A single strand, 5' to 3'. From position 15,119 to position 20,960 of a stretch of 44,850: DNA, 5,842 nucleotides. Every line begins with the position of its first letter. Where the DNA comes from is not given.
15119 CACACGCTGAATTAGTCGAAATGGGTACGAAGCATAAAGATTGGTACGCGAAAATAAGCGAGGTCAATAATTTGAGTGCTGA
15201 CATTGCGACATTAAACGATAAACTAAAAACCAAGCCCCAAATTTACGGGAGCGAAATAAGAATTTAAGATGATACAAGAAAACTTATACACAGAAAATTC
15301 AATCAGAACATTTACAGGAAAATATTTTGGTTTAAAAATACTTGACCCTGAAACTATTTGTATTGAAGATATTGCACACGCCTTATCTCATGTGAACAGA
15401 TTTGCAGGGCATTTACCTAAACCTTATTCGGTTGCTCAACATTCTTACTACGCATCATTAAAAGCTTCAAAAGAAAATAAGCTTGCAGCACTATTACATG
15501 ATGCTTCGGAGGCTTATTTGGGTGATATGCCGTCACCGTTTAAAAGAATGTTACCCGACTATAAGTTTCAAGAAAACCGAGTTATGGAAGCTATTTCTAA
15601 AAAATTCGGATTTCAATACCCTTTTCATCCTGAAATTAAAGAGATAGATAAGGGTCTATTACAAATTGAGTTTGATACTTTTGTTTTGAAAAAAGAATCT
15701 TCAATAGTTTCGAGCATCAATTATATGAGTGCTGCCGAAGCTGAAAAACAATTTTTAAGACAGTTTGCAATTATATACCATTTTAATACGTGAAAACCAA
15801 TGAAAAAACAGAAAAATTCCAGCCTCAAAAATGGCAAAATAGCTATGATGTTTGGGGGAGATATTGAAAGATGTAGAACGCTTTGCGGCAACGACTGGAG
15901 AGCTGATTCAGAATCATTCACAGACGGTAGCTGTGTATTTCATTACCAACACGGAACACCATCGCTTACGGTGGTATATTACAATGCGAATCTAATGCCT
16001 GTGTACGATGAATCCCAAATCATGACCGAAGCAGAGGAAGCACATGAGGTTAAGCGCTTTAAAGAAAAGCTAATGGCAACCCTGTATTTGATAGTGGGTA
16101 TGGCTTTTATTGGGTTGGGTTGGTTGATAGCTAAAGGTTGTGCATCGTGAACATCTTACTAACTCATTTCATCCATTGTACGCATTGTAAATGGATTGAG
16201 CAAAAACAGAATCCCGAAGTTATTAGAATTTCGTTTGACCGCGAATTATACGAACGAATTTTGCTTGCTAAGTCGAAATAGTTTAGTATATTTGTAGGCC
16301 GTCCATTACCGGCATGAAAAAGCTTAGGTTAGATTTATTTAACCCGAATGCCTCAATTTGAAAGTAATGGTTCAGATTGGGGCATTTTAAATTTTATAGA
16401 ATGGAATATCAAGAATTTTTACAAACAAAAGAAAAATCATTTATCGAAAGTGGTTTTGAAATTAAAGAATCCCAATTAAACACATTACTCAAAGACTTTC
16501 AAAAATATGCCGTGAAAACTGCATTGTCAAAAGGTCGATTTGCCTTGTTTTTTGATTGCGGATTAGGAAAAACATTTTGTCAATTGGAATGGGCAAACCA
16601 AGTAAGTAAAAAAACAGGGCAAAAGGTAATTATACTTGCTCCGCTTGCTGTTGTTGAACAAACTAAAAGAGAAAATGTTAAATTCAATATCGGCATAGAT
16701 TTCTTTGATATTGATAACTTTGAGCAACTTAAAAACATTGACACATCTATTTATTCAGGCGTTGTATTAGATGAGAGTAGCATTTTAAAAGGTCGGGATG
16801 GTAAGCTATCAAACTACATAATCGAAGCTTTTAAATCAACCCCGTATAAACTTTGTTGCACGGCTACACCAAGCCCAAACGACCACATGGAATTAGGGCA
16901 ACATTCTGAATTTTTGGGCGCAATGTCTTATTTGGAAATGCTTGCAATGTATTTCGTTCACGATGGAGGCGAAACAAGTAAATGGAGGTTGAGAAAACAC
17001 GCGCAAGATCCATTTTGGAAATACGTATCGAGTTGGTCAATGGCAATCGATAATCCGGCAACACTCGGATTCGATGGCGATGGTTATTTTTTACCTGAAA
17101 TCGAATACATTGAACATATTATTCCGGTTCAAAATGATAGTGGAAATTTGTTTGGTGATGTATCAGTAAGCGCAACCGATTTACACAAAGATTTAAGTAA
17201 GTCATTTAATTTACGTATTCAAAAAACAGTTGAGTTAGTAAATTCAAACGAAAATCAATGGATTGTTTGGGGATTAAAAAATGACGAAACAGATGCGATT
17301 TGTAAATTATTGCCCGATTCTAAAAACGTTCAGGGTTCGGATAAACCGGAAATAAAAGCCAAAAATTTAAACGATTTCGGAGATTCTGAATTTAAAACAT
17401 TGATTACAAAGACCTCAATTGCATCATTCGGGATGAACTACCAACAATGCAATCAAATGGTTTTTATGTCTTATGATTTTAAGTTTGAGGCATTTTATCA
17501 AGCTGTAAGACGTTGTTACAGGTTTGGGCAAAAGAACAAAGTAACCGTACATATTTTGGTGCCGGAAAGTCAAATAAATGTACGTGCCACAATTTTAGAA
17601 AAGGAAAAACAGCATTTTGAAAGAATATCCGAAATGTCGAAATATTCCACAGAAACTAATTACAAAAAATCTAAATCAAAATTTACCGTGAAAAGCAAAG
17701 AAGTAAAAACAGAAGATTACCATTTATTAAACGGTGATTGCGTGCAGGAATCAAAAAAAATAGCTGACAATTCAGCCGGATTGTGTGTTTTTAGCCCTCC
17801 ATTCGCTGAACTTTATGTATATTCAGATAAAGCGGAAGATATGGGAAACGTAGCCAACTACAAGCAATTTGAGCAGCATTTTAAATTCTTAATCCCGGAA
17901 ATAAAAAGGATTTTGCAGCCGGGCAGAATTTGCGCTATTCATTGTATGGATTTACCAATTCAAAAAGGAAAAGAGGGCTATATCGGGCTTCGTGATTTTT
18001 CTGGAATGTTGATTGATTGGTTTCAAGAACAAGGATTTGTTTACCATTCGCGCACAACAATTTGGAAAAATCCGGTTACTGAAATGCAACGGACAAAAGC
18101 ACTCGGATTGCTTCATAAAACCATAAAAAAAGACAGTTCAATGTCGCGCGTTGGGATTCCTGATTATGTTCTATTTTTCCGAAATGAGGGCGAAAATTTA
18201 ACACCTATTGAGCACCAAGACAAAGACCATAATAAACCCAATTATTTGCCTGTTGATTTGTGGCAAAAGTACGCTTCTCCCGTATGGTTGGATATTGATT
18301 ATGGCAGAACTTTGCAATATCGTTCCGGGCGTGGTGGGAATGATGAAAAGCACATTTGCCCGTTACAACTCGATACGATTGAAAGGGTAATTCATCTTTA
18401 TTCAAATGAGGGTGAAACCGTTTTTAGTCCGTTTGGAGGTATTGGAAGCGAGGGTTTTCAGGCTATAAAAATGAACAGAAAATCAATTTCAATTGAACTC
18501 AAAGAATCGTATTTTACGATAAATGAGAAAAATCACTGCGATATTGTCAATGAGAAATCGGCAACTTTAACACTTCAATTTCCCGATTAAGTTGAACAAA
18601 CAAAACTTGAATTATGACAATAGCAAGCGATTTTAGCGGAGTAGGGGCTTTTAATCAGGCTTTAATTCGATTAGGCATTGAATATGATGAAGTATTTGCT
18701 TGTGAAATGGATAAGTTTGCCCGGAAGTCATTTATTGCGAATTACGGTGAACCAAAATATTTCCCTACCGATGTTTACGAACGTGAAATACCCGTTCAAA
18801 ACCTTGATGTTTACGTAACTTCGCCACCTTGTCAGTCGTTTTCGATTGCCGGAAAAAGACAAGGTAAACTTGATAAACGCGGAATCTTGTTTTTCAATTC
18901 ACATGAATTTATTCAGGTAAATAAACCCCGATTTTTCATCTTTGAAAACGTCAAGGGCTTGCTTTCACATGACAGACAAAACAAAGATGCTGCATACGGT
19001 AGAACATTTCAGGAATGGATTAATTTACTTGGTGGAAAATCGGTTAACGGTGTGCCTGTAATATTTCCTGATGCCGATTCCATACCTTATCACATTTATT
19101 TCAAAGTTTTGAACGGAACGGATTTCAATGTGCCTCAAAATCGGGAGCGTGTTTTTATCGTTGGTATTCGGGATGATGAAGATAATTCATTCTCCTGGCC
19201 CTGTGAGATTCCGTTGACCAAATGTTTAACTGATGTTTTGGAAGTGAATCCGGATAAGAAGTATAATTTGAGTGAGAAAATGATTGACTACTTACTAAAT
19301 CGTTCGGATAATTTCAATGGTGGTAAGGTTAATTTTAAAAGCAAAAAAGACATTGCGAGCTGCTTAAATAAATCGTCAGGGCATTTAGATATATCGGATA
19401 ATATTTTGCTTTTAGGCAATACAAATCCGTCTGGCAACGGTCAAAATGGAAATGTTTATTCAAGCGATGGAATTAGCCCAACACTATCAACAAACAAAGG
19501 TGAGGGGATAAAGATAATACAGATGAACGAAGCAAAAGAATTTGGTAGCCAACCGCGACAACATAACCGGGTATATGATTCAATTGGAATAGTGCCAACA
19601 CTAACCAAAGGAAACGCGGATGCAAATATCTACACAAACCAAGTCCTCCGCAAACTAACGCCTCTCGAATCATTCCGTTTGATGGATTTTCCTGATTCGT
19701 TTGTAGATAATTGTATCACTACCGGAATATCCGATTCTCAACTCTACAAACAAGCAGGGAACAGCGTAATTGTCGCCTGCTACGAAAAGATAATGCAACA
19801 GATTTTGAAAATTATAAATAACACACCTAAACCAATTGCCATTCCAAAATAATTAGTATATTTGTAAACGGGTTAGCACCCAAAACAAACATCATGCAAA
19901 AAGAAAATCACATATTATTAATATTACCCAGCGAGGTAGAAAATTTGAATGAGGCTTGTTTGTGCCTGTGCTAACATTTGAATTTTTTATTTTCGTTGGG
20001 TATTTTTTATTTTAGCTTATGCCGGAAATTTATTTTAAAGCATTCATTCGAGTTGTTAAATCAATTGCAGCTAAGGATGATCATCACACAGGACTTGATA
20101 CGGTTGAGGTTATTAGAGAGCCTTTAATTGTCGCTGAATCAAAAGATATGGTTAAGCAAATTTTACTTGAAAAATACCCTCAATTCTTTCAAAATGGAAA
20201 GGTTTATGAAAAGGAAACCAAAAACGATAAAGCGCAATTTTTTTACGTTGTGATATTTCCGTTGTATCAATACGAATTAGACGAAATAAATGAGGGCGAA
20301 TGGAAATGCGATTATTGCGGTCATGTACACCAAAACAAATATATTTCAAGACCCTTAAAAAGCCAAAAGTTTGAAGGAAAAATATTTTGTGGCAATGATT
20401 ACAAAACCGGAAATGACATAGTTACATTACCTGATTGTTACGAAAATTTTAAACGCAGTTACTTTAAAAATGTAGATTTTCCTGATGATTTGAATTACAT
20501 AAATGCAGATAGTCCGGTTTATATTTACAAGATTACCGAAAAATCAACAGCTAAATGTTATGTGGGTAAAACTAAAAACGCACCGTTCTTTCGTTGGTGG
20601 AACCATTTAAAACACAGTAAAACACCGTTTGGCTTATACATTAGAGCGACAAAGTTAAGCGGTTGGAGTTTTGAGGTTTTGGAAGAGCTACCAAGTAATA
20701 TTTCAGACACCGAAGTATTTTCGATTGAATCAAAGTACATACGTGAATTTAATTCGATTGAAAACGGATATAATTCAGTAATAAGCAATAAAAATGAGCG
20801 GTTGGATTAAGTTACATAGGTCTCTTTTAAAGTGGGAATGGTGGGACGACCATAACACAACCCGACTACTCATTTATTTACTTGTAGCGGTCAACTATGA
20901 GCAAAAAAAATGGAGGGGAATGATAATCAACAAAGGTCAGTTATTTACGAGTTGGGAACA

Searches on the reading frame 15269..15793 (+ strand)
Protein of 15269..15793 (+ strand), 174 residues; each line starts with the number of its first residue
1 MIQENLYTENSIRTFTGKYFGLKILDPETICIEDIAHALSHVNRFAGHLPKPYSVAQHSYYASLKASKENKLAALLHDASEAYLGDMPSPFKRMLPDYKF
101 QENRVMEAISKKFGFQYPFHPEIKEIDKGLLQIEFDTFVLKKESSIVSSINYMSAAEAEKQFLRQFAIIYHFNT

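Call 72: search_protein_families(library=pfam, proteins=[window:15269-15793:+], max_evalue=0.001)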
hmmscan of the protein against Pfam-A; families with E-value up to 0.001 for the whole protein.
window:15269-15793:+ (174 aa): 1 family
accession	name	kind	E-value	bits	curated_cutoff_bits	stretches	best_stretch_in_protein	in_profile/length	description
PF12917.13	YfbR-like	-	5.1e-05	23.5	25.9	1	69-103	56-90/182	5'-deoxynucleotidase YfbR-like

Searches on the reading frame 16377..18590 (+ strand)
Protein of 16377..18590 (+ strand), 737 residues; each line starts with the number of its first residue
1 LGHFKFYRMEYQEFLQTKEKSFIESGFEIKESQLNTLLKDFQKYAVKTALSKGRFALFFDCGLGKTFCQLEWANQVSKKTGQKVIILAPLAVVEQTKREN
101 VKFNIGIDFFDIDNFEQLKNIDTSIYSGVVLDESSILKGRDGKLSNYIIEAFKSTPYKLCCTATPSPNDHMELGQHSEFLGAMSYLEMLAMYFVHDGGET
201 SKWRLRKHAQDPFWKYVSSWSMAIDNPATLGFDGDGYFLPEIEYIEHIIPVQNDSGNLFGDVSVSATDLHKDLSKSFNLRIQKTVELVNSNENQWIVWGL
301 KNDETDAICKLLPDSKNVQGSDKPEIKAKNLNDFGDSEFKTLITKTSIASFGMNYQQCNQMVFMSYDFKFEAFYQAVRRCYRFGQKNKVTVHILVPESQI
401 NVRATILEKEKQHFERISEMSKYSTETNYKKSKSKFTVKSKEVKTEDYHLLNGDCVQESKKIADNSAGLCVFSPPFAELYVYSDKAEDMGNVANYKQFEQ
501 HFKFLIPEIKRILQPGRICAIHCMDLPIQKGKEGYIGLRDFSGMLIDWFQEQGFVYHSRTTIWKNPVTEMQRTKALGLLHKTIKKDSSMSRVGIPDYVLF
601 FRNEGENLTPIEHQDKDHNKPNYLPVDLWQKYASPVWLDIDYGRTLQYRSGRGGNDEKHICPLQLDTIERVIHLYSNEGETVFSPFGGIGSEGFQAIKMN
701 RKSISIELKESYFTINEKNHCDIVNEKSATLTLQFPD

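Call 71: search_protein_families(library=pfam, proteins=[window:16377-18590:+], max_evalue=0.001)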
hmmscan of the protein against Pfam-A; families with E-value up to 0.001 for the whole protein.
window:16377-18590:+ (737 aa): 5 families
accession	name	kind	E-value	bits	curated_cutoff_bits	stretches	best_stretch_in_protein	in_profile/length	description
PF01555.25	N6_N4_Mtase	-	2.5e-17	64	26.7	1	469-717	3-220/221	DNA methylase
PF00271.37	Helicase_C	-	2.6e-07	31.3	23.5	1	289-384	12-110/110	Helicase conserved C-terminal domain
PF00270.35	DEAD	-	0.00015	22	26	0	41-95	3-60/167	DEAD/DEAH box helicase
PF04851.21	ResIII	-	0.00017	22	22.5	0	39-105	5-78/164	Type III restriction enzyme, res subunit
PF00176.29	SNF2-rel_dom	-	0.0002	21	24.9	0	119-181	122-179/290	SNF2-related domain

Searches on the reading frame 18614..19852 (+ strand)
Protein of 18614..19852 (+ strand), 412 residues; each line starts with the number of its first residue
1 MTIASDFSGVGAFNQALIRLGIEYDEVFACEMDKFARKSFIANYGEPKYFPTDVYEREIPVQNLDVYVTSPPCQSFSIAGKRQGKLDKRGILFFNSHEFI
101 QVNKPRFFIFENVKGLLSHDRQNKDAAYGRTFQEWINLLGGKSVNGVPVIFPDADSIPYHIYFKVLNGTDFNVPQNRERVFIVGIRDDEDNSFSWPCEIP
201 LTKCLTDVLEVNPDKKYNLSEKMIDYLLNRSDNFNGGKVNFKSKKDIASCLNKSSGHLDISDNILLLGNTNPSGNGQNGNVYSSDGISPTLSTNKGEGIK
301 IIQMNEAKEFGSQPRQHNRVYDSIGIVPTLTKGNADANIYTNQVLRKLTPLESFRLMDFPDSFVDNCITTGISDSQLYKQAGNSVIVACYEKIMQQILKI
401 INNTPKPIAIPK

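Call 71: search_protein_families(library=pfam, proteins=[window:18614-19852:+], max_evalue=0.001)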
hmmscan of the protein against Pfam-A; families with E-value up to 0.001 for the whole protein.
window:18614-19852:+ (412 aa): 1 family
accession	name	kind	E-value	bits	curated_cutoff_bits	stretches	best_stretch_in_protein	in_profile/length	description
PF00145.23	DNA_methylase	-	1.5e-57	196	22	1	2-399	2-324/324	C-5 cytosine-specific DNA methylase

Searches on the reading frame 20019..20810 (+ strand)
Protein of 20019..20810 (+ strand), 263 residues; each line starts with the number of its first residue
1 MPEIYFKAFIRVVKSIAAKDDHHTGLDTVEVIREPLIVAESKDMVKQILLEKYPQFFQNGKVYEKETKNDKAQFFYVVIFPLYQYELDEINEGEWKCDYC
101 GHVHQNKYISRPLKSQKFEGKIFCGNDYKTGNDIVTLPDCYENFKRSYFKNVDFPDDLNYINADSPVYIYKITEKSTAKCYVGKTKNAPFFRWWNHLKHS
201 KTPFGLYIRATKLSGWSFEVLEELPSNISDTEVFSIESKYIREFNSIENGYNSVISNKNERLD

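Call 71: search_protein_families(library=pfam, proteins=[window:20019-20810:+], max_evalue=0.001)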
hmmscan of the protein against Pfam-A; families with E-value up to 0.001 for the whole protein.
window:20019-20810:+ (263 aa): 1 family
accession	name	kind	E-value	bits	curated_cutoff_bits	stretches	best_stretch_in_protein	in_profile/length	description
PF01541.30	GIY-YIG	-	3e-05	24.6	22.6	1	168-252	3-78/78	GIY-YIG catalytic domain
